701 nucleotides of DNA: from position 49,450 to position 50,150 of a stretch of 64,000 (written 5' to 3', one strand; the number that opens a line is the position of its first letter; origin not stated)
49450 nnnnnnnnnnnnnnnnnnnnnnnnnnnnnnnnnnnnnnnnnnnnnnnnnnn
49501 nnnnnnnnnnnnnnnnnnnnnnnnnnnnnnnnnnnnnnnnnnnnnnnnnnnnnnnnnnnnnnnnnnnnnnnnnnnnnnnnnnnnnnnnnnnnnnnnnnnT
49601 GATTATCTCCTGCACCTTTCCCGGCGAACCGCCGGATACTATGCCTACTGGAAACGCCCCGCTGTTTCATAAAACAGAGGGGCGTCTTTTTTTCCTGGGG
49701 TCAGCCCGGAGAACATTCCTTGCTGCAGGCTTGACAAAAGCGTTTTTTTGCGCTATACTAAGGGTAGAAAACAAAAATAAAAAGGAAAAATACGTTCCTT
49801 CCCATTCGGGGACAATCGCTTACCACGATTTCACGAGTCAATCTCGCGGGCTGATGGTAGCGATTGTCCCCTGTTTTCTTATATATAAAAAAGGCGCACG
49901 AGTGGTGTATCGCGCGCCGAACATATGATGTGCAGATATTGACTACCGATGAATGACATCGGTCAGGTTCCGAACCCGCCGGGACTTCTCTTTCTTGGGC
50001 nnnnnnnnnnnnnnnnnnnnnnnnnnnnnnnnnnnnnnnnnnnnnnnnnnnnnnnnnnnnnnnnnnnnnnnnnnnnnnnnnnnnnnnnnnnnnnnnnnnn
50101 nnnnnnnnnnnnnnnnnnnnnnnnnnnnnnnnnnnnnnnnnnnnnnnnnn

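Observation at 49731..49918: Free-standing small-RNA locus with near-consensus promoter and a 16-bp terminator stem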

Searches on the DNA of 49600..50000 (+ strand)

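Call 5: search_rna_families(source=window, start=49600, end=50000, threshold=evalue, max_evalue=10, show_alignments=3)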
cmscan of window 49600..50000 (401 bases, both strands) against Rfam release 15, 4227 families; matches with E-value up to 10: 5.
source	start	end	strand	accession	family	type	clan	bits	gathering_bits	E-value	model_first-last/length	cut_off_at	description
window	49885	49963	-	RF02869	ncS025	Gene; sRNA;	-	17.7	46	0.84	1-85/85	no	Burkholderia sRNA 25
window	49613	49681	-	RF01998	group-II-D1D4-1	Intron;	CL00102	16.8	35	0.94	1-84/84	no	Group II catalytic intron D1-D4-1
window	49654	49685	-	RF01015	mir-885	Gene; miRNA;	-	13.4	66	8.6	17-56/74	no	mir-885 microRNA precursor family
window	49794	49826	-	RF01346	CRISPR-DR36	Gene; CRISPR;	-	12.9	38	3.3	1-36/36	no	CRISPR RNA direct repeat element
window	49600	49689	+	RF02654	MicL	Gene; sRNA;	-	8.4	56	5.7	221-308/308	5'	MicL sRNA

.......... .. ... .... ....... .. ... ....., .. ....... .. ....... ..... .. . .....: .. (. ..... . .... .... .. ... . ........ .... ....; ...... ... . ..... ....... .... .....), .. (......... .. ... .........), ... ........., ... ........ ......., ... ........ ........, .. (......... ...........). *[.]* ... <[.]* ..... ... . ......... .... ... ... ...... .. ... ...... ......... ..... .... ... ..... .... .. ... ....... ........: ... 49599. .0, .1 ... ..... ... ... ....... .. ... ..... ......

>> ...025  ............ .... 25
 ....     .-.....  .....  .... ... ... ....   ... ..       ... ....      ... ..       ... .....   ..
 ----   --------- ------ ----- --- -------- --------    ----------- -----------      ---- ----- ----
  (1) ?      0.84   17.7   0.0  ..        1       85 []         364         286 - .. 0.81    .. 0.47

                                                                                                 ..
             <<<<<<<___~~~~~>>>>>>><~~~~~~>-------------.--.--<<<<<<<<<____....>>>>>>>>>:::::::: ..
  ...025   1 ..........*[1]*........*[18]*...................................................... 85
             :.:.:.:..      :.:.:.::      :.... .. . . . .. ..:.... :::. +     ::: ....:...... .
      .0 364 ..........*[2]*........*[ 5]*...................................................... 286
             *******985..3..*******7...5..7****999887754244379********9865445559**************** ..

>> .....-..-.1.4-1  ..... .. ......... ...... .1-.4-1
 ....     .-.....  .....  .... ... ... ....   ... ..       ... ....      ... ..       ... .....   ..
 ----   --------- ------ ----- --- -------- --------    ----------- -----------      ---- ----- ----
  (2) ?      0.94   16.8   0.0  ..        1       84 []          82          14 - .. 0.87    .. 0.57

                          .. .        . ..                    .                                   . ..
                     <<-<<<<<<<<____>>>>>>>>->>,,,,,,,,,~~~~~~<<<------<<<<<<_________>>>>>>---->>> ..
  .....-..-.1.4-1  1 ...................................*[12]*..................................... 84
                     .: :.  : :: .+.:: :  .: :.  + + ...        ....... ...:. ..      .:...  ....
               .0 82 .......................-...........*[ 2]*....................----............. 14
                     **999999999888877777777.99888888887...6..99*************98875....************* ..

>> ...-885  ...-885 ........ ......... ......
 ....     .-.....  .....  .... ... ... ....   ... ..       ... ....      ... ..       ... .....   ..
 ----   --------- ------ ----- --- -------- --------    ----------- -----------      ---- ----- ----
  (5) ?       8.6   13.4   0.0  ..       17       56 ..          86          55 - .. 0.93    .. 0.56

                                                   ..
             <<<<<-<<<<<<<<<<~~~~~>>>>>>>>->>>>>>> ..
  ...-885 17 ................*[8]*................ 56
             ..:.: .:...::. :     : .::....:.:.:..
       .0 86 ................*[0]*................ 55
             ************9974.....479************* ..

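Call 25: build_rna_model(alignment_id=A2)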
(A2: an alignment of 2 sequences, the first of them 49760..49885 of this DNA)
Model R1 built from alignment A2 (2 sequences, 131 columns); structure: RNAalifold consensus.
model positions 131; base pairs 29; branch points 1; effective number of sequences 0.93; information 0.591 bits per position. Calibrated on 0.2 Mb of random sequence (short: E-values are rough).
structure used (alignment columns):
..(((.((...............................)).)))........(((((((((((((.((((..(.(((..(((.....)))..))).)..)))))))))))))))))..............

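Call 26: search_with_rna_model(model_id=R1, sources=[window, L004, L005, L006, L007, L008, L009, L010, L011, L012, L013, L014, L015, L016, L017, L018, L019, L020, L022, L032, L033, L034, L036, L047], max_evalue=10, show_alignments=6)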
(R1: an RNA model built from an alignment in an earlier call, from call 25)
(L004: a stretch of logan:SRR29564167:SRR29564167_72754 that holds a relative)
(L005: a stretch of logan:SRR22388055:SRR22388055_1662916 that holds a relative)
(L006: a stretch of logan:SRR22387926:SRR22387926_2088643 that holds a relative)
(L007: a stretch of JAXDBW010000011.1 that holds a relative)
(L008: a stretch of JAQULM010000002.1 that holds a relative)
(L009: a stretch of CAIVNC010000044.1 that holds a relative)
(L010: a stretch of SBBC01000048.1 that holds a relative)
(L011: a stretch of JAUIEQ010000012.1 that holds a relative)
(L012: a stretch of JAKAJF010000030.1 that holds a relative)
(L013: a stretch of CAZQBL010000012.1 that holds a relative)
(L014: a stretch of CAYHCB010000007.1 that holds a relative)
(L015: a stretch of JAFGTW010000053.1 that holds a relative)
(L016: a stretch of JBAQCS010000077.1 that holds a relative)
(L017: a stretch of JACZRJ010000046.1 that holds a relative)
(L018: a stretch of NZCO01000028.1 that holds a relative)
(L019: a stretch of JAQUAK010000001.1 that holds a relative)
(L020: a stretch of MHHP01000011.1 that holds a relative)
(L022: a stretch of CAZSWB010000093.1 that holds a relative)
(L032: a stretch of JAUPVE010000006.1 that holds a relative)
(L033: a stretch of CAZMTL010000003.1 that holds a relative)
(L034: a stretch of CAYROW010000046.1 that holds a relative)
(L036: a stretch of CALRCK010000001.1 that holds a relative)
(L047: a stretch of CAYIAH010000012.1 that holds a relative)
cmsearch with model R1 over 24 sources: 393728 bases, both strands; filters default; matches with E-value up to 10: 23.
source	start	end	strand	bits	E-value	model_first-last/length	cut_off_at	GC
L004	11468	11597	+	157.4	1.2e-28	1-131/131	no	0.38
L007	9759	9888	-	152.5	1.2e-27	1-131/131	no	0.4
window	49760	49885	+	151.8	1.6e-27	1-131/131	no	0.42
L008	7989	8110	-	52.4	1.6e-07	1-131/131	no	0.44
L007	9773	9836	+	41.5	2.6e-05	54-117/131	no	0.52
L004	11521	11584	-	39.4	6.8e-05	54-117/131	no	0.53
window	49808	49872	-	33.8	0.00089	53-117/131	no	0.55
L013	9686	9777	-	30.9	0.0034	1-131/131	no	0.32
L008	8002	8064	+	20.7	0.39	54-117/131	no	0.6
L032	5625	5722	+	19.1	0.83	1-131/131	no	0.33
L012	3626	3696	-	18.5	1.1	1-131/131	no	0.39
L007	9688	9754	+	18.3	1.2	1-131/131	no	0.37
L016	300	376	+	17.5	1.7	1-131/131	no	0.26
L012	2326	2421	+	17.2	1.9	1-131/131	no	0.28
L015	105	168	-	16.7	2.4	1-131/131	no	0.22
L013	15085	15147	-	16.7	2.5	1-131/131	no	0.24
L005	2179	2278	-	16.3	3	1-131/131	no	0.45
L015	13977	14057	+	16.3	3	1-131/131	no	0.26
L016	624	694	+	16.2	3.1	1-131/131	no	0.27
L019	17379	17492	-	15.8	3.8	1-131/131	no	0.32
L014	21686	21768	+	15.2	4.8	1-131/131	no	0.25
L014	16971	17033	-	15.2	5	1-131/131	no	0.25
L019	14850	14911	-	14.6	6.6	1-131/131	no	0.31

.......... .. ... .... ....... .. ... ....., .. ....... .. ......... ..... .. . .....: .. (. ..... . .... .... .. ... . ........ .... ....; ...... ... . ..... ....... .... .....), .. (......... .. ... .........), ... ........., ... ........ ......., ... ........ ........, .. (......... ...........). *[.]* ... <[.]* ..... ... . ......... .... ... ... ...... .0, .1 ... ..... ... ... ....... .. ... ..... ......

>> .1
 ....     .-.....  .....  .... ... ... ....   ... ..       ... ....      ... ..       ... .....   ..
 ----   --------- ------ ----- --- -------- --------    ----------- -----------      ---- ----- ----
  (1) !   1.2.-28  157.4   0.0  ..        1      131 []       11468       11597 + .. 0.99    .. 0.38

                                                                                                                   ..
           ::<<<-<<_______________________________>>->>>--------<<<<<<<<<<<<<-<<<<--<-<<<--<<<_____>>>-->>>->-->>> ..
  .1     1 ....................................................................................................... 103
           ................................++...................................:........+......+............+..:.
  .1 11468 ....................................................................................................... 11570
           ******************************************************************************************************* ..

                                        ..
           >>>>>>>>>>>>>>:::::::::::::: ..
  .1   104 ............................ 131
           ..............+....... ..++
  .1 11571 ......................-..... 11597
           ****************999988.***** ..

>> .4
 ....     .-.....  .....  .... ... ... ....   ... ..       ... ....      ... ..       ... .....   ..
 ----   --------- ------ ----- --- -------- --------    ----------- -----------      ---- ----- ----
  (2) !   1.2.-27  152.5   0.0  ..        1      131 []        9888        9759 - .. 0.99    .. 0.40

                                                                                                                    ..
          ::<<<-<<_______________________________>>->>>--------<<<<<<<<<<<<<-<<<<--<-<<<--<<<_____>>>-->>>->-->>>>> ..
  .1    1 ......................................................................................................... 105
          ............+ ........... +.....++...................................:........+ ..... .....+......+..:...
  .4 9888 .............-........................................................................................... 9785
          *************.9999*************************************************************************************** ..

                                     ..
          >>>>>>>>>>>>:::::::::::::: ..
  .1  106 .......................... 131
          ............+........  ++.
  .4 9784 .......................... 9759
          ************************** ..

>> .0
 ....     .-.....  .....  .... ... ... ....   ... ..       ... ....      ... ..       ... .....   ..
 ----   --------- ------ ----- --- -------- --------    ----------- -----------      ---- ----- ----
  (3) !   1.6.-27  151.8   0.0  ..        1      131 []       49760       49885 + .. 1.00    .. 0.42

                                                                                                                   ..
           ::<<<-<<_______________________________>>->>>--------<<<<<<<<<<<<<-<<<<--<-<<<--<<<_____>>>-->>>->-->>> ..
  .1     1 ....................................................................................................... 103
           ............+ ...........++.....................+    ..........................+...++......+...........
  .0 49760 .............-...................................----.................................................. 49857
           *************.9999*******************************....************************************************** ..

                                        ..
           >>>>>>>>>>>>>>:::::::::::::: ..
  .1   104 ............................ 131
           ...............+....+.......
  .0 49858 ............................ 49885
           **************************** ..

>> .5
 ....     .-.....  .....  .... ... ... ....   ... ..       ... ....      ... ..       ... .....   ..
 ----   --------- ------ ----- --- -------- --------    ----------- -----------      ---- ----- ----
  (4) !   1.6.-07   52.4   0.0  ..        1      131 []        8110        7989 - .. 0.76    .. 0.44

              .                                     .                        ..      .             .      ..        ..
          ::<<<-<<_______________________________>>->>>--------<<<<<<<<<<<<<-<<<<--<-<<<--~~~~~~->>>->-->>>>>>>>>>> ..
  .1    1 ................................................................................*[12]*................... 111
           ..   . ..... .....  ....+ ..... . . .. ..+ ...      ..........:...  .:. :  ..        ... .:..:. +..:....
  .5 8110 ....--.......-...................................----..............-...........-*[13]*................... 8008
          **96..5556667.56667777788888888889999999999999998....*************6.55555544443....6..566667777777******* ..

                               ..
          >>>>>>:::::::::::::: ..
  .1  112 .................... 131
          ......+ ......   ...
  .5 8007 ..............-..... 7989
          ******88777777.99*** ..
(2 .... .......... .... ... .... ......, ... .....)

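Call 78: search_with_rna_model(model_id=R1, sources=[L098, L099, L100, L101], max_evalue=1, show_alignments=4)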
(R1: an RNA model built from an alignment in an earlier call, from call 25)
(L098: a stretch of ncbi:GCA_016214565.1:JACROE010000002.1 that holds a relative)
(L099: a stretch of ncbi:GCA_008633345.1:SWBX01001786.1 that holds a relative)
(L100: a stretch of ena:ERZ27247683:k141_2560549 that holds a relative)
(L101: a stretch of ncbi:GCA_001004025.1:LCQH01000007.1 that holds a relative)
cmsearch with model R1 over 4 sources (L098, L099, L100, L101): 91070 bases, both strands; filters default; matches with E-value up to 1: 7.
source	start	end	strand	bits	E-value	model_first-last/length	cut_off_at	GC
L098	9764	9893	-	107.7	2.8e-19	1-131/131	no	0.39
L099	9432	9558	-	73.4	2.3e-12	1-131/131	no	0.31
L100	6146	6237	-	29.5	0.0015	1-131/131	no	0.37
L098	9778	9841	+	29.2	0.0018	54-117/131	no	0.53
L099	7260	7328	-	17.2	0.45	1-131/131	no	0.25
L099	16964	17028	+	16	0.77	1-131/131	no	0.25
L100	12777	12852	-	15.6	0.96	1-131/131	no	0.3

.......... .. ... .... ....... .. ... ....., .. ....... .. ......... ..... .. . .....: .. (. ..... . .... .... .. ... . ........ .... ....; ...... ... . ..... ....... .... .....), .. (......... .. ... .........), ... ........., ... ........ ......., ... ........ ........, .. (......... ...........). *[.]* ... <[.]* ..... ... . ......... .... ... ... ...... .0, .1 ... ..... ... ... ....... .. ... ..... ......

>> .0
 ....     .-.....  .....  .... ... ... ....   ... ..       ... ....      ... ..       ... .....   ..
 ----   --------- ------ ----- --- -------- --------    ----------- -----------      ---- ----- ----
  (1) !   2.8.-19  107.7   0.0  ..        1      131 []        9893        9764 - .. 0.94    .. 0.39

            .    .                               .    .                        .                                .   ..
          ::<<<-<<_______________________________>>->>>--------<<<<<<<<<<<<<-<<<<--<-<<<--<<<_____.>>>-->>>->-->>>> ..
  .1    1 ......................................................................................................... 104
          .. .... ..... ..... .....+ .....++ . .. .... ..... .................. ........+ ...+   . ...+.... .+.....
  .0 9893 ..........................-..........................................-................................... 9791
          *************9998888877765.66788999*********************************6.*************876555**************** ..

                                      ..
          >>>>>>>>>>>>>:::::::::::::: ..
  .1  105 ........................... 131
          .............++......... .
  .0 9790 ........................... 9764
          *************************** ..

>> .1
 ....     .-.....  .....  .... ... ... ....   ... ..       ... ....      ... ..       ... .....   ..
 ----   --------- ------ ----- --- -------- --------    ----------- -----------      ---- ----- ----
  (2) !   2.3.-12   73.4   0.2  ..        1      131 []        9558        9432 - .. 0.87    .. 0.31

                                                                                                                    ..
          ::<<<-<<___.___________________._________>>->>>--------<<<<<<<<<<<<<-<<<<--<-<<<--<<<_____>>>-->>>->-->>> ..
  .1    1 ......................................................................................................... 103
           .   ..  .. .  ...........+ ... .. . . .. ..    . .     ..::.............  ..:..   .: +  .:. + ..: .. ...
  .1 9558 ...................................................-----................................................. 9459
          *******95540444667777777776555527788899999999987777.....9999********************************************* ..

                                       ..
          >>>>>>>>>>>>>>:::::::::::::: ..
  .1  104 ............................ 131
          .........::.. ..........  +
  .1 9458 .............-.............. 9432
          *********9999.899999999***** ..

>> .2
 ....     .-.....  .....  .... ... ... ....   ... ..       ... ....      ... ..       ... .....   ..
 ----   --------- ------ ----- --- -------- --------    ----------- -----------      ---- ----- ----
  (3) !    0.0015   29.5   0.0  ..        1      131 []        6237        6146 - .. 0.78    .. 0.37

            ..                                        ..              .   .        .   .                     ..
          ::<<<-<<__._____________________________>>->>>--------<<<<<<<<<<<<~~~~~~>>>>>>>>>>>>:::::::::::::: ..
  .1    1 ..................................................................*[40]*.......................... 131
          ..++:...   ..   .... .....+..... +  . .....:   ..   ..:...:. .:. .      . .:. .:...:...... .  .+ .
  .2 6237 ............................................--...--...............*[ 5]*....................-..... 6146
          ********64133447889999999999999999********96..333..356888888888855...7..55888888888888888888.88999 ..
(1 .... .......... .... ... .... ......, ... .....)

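Call 86: search_with_rna_model(model_id=R1, sources=[L102, L103, L104, L105], max_evalue=1, show_alignments=4)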
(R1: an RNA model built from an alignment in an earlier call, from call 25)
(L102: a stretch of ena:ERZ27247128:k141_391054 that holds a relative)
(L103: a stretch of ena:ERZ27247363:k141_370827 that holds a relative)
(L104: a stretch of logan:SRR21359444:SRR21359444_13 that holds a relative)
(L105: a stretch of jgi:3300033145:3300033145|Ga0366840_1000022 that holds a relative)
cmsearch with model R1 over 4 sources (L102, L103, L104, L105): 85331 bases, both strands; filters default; matches with E-value up to 1: 10.
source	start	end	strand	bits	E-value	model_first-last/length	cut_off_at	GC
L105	7624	7749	-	68.7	1.8e-11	1-131/131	no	0.31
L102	225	314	-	38.5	2.2e-05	1-131/131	no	0.41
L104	6491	6584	-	31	0.0007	1-131/131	no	0.31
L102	11455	11522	-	24.1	0.017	1-131/131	no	0.28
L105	7636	7700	+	23.1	0.028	52-117/131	no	0.4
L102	3465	3582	+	19.1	0.18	1-131/131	no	0.31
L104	2775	2856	+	18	0.3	1-131/131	no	0.29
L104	21276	21360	-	17.8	0.33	1-131/131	no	0.26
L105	16530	16589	-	17.6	0.36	1-131/131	no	0.32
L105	6506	6583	+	15.5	0.95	1-131/131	no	0.27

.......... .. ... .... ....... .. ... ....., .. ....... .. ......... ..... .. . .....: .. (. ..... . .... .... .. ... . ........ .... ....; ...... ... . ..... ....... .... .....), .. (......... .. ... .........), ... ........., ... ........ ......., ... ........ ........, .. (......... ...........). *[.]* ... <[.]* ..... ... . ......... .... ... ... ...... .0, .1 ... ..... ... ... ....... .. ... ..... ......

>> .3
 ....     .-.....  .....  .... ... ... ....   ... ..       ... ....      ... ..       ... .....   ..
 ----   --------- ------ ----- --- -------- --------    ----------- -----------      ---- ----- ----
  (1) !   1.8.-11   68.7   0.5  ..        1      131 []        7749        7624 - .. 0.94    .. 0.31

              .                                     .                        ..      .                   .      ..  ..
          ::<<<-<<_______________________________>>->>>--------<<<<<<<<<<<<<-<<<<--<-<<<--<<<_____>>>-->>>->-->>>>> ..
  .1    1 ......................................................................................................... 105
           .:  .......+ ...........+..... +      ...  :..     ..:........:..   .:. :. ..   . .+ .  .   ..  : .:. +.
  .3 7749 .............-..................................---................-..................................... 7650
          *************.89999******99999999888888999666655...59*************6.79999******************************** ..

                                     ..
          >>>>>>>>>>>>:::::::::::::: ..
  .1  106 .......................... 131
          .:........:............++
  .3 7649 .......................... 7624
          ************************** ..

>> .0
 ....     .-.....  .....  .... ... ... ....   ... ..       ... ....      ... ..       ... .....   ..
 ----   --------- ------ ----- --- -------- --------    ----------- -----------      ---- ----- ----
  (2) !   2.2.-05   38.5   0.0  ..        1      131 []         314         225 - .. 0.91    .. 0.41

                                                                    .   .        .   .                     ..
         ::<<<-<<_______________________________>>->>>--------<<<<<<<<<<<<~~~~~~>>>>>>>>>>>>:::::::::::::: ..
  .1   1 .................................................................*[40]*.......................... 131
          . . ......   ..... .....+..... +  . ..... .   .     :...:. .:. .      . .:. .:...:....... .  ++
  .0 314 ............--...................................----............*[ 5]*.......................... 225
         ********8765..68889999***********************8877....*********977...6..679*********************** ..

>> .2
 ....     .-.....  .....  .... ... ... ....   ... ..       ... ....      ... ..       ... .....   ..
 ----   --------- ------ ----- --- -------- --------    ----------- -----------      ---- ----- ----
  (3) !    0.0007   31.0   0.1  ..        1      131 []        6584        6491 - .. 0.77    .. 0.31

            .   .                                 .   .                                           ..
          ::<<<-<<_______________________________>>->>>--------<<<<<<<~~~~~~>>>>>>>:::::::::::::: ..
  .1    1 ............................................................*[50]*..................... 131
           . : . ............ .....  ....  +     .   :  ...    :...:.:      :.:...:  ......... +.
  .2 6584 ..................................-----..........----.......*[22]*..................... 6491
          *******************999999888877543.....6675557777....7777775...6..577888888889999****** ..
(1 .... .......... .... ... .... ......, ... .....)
